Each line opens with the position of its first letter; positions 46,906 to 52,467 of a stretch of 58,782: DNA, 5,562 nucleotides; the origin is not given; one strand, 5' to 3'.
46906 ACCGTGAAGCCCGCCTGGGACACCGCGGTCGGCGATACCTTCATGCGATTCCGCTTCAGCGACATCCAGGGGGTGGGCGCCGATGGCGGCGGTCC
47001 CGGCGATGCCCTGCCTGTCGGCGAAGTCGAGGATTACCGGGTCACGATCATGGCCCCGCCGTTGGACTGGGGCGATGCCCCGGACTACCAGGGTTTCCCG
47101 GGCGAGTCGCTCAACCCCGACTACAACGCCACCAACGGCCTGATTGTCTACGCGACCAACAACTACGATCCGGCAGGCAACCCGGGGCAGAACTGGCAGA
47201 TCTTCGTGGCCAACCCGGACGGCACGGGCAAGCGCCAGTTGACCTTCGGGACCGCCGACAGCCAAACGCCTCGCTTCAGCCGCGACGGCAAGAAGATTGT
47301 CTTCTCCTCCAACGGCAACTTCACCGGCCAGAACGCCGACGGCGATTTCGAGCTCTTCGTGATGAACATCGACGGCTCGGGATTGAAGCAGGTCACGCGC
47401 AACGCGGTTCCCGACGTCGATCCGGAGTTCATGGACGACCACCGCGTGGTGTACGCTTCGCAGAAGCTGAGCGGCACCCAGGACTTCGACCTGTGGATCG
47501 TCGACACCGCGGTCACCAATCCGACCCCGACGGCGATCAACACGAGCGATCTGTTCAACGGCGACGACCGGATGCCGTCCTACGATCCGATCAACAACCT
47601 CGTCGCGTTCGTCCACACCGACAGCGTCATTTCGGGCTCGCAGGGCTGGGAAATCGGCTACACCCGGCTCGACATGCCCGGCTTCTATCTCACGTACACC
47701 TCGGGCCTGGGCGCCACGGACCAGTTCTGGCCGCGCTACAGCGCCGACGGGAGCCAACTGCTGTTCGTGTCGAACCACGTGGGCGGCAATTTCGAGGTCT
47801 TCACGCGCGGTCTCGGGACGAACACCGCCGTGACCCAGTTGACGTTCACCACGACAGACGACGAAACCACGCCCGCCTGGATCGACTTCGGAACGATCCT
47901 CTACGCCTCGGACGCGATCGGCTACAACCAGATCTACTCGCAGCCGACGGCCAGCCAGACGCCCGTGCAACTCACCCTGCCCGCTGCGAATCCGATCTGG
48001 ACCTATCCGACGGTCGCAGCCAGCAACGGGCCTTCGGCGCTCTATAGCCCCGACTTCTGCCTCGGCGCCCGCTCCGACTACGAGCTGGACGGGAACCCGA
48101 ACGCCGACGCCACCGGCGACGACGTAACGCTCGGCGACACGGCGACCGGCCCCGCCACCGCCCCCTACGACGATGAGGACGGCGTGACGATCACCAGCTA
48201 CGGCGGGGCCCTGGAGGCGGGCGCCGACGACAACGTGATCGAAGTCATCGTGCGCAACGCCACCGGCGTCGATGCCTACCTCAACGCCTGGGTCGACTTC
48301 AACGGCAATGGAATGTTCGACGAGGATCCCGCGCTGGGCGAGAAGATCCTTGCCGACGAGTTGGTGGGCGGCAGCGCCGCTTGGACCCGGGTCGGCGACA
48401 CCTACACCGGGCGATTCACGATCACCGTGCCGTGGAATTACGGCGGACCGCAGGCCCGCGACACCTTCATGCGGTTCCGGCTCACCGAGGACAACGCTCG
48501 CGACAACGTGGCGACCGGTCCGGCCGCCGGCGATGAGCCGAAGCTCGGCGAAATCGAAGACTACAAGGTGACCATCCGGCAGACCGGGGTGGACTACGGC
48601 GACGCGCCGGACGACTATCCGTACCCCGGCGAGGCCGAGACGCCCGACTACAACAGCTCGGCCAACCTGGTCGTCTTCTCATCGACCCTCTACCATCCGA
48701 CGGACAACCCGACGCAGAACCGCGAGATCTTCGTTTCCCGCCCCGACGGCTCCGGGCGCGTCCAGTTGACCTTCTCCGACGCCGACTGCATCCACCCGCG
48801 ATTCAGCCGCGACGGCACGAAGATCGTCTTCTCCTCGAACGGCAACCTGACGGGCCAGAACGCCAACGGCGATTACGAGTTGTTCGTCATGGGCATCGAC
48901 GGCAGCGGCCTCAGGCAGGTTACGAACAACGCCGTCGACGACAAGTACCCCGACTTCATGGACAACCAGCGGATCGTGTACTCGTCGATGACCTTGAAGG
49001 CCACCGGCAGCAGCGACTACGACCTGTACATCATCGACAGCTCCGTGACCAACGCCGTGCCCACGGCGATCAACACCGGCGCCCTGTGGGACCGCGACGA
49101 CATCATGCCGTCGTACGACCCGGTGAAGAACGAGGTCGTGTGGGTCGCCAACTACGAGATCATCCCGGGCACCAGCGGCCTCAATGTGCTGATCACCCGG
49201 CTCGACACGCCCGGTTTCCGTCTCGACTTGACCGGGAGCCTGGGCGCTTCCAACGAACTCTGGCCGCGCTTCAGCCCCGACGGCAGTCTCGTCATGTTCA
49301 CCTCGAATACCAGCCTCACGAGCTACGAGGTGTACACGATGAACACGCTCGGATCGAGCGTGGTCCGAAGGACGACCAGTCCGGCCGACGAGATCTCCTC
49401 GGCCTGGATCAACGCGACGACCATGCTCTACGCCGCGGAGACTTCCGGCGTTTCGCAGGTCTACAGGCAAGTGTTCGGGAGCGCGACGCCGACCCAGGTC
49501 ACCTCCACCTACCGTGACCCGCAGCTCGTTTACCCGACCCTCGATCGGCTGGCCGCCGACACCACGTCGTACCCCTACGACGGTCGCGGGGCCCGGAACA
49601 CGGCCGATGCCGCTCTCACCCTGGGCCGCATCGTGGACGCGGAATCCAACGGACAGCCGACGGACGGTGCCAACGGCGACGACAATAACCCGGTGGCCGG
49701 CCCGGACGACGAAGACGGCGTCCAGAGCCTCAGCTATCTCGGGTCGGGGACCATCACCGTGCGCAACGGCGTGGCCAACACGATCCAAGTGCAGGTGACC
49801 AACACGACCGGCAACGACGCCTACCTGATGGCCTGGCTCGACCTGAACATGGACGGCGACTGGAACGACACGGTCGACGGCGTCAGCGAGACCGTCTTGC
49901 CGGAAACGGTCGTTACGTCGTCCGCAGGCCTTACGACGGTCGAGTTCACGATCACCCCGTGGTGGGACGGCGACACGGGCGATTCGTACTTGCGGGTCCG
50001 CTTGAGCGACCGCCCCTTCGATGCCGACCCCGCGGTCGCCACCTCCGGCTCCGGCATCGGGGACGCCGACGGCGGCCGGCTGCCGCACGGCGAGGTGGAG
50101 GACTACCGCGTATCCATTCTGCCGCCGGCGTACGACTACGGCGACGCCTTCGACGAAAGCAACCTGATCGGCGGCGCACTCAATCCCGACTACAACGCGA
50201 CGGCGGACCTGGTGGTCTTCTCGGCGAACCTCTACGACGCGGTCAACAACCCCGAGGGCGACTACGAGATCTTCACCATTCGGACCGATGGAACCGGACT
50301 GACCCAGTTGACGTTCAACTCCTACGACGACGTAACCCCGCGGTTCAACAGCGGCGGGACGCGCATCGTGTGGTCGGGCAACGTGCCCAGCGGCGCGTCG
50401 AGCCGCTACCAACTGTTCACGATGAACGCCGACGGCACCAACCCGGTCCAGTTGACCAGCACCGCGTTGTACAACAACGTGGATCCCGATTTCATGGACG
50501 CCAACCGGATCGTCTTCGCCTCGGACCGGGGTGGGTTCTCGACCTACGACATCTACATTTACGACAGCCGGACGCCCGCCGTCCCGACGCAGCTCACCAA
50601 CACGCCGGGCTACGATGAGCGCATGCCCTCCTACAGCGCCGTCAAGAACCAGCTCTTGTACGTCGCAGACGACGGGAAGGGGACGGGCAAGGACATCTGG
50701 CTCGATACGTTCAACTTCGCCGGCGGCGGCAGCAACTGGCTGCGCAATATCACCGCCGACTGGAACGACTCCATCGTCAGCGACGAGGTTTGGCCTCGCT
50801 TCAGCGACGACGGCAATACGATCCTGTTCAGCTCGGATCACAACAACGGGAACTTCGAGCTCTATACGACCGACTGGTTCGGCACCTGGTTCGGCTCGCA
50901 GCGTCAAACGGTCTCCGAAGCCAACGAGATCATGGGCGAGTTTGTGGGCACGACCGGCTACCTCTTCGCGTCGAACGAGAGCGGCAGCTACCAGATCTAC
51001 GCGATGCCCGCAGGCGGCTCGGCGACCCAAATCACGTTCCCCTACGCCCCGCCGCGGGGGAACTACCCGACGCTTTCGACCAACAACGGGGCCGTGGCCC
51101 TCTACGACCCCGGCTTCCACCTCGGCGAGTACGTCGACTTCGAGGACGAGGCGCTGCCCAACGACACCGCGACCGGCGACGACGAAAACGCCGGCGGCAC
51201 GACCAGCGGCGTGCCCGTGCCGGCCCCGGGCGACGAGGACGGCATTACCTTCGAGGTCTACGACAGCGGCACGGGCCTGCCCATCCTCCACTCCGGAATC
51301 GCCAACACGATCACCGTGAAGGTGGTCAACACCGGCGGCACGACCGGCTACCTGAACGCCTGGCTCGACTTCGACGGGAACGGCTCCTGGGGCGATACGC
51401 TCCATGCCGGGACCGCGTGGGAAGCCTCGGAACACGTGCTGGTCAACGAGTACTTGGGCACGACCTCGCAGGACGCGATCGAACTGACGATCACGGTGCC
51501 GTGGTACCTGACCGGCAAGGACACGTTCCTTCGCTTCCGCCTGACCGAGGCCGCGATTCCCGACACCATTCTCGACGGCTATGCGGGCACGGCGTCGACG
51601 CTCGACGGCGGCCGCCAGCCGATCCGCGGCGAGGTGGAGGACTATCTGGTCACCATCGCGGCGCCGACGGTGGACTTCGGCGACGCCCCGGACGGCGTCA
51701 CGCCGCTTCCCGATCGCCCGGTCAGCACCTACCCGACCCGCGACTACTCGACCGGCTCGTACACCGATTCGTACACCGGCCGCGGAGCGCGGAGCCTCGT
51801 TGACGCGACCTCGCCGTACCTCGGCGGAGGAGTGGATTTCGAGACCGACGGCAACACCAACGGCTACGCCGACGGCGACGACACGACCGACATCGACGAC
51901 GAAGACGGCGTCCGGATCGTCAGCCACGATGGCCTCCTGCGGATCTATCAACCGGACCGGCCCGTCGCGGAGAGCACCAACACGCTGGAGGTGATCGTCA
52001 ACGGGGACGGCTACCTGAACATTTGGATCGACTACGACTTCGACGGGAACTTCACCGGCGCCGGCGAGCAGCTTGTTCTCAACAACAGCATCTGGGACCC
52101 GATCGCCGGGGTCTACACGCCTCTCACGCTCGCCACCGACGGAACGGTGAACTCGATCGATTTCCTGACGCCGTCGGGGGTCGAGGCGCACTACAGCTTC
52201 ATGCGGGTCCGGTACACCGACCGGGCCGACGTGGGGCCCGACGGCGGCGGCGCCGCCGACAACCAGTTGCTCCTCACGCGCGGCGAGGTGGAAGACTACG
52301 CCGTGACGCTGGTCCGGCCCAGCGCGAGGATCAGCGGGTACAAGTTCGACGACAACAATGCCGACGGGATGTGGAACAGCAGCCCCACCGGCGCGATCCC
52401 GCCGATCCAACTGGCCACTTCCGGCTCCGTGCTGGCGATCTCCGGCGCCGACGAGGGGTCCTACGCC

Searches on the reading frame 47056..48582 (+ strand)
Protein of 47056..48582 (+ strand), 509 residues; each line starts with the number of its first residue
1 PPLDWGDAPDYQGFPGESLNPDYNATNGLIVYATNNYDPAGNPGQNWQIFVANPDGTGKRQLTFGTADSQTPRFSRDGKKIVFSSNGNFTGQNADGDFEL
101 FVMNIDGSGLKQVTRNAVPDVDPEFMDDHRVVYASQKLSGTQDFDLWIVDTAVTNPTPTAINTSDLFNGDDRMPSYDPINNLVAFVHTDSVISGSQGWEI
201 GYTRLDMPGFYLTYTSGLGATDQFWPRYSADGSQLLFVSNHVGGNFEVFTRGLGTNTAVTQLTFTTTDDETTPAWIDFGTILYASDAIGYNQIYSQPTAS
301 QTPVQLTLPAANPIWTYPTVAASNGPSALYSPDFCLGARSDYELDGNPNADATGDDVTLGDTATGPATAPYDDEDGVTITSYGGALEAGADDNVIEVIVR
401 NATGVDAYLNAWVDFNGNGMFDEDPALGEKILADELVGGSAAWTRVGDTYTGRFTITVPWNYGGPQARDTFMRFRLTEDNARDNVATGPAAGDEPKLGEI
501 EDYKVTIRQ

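Call 10: search_protein_families(library=pfam, proteins=[window:47056-48582:+], max_evalue=1)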
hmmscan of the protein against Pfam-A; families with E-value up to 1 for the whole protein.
window:47056-48582:+ (509 aa): 2 families
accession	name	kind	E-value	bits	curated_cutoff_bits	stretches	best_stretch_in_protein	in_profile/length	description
PF07676.18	PD40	-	2.4e-12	46.9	20.9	2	60-102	2-38/38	WD40-like Beta Propeller Repeat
PF20009.4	GEVED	-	2e-09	38.5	24.4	1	408-506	1-78/78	GEVED domain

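Call 69: predict_structure(alignment_id=A4)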
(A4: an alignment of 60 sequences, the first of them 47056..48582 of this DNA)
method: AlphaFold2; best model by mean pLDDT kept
length: 509 residues; sequences in the alignment: 60
mean_pLDDT: 83.9   pTM: 0.69
mean pLDDT of the five models: 83.9, 83.0, 82.0, 81.6, 81.1
residues with pLDDT >= 90: 221; 70-90: 204; 50-70: 74; < 50: 10
segments of 3 or more residues with pLDDT < 50: 310-313, 361-366
pLDDT, mean of each block of 10 residues (from residue 1): 91 71 93 76 78 88 83 93 85 74 94 84 89 84 87 89 71 89 83 69 80 66 84 88 77 77 62 86 81 88 75 70 93 93 88 78 49 85 94 97 97 91 84 95 96 95 75 95 85 93 94
secondary structure, 60 per line:
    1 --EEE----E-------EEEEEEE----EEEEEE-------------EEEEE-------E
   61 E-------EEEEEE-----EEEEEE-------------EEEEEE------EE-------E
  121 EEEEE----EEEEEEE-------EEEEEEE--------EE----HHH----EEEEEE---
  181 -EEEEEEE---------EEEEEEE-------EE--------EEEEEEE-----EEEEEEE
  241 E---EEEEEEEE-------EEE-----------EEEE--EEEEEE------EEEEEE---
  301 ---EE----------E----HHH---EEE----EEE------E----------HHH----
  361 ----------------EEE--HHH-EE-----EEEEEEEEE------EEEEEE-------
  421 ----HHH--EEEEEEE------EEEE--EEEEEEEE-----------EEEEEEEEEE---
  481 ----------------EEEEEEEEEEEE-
elements in order: E3-5 E18-24 E29-34 E48-52 E69-74 E80-85 E99-104 E120-125 E130-136 E144-150 E172-177 E182-188 E198-204 E222-228 E234-241 E245-252 E260-262 E274-277 E280-285 E292-297 E327-329 E334-336 E377-379 E393-401 E408-413 E430-436 E443-446 E449-456 E468-477 E497-508

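Call 72: fold_search(model_id=the predicted structure, library=pdb)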
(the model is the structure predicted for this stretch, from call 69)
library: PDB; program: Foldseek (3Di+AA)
matches with E <= 10: 1759; with E <= 0.001: 886
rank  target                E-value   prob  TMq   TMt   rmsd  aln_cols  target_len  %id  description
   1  1c5k                  2.2e-14  1.00  0.45  0.57   2.8       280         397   18  THE STRUCTURE OF TOLB, AN ESSENTIAL COMPONENT OF THE TOL-DEPENDENT TRANSLOCATION SYSTEM AND ITS INTERACTIONS WITH THE TR (released 2000-12-06)
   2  3iax_A                3.4e-14  1.00  0.45  0.57   2.7       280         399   17  The crystal structure of the TolB box of Colicin A in complex with TolB reveals important differences in the recruitme (released 2009-10-13)
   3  4r40_A                5.5e-14  1.00  0.44  0.54   5.3       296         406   17  Crystal Structure of TolB/Pal complex from Yersinia pestis. (released 2014-09-03)
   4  2ivz_A                7.6e-14  1.00  0.45  0.57   2.9       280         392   18  Structure of TolB in complex with a peptide of the colicin E9 T- domain (released 2006-08-16)
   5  1crz                  8.0e-14  1.00  0.45  0.56   3.2       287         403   18  CRYSTAL STRUCTURE OF THE E. COLI TOLB PROTEIN (released 2000-08-16)
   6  4r40_C                8.0e-14  1.00  0.45  0.56   3.0       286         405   18  Crystal Structure of TolB/Pal complex from Yersinia pestis. (released 2014-09-03)
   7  2ivz_C                1.5e-13  1.00  0.43  0.55   4.6       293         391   16  Structure of TolB in complex with a peptide of the colicin E9 T- domain (released 2006-08-16)
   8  2w8b_B                1.8e-13  1.00  0.43  0.53   5.7       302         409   17  Crystal structure of processed TolB in complex with Pal (released 2009-02-17)
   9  2w8b_A                2.0e-13  1.00  0.44  0.54   5.3       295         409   17  Crystal structure of processed TolB in complex with Pal (released 2009-02-17)
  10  4pwz_A                2.6e-13  1.00  0.43  0.53   5.3       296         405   17  Crystal structure of TolB protein from Yersinia pestis CO92 (released 2014-04-02)
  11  4jml_A                3.3e-13  1.00  0.45  0.57   2.9       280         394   18  Crystal structure of the TolB(P201C)-ColicinE9 TBE peptide(A33C) complex. (released 2013-07-17)
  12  8wt1_D                4.5e-13  1.00  0.42  0.34   5.4       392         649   14  Crystal structure of S9 carboxypeptidase from Geobacillus sterothermophilus (released 2024-03-13)
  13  2hqs_A                5.0e-13  1.00  0.44  0.54   5.2       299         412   17  Crystal structure of TolB/Pal complex (released 2007-04-03)
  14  6pnv                  5.3e-13  1.00  0.44  0.54   3.1       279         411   18  1.42 Angstrom Resolution Crystal Structure of Translocation Protein TolB from Salmonella enterica (released 2019-07-17)
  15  2hqs_B                5.6e-13  1.00  0.44  0.54   5.2       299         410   16  Crystal structure of TolB/Pal complex (released 2007-04-03)
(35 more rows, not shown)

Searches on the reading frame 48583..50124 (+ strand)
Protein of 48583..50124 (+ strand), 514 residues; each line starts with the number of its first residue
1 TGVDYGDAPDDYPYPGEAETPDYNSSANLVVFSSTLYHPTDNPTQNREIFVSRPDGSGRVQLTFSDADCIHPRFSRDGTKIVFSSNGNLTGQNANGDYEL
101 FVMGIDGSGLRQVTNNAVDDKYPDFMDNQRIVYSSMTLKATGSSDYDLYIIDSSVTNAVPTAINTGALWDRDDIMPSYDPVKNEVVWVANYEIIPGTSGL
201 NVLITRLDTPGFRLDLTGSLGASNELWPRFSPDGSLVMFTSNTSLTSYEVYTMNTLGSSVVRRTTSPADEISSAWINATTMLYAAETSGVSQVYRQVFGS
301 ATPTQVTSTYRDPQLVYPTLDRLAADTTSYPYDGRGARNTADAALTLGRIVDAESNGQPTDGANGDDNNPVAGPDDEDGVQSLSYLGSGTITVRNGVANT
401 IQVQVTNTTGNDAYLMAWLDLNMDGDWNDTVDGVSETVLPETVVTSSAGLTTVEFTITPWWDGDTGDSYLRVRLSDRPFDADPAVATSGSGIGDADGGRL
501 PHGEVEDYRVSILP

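Call 10: search_protein_families(library=pfam, proteins=[window:48583-50124:+], max_evalue=1)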
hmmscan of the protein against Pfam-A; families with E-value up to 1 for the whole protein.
window:48583-50124:+ (514 aa): 2 families
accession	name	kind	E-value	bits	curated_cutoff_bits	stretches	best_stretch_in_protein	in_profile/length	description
PF07676.18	PD40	-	5.6e-11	42.5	20.9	2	223-251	9-37/38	WD40-like Beta Propeller Repeat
PF20009.4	GEVED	-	1.6e-07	32.4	24.4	1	414-510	1-77/78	GEVED domain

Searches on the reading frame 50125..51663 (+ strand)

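Call 10: search_protein_families(library=pfam, proteins=[window:50125-51663:+], max_evalue=1)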
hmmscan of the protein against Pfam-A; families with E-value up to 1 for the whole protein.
window:50125-51663:+ (513 aa): 2 families
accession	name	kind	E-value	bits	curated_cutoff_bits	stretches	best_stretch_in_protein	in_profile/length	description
PF07676.18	PD40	-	5.3e-15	55.4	20.9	2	220-247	10-37/38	WD40-like Beta Propeller Repeat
PF20009.4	GEVED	-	9.2e-07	30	24.4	1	409-510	1-78/78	GEVED domain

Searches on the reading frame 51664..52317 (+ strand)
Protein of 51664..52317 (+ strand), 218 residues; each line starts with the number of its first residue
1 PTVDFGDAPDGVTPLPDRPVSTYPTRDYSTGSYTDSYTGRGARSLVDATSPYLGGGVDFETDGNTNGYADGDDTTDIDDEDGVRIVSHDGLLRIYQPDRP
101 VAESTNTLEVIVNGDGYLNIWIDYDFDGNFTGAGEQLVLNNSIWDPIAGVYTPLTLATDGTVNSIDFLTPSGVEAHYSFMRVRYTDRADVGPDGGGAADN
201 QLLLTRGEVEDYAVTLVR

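Call 10: search_protein_families(library=pfam, proteins=[window:51664-52317:+], max_evalue=1)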
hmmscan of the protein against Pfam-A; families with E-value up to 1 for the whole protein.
window:51664-52317:+ (218 aa): 1 family
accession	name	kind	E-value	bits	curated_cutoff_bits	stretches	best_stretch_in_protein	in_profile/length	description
PF20009.4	GEVED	-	1.8e-10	41.9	24.4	1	117-215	1-78/78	GEVED domain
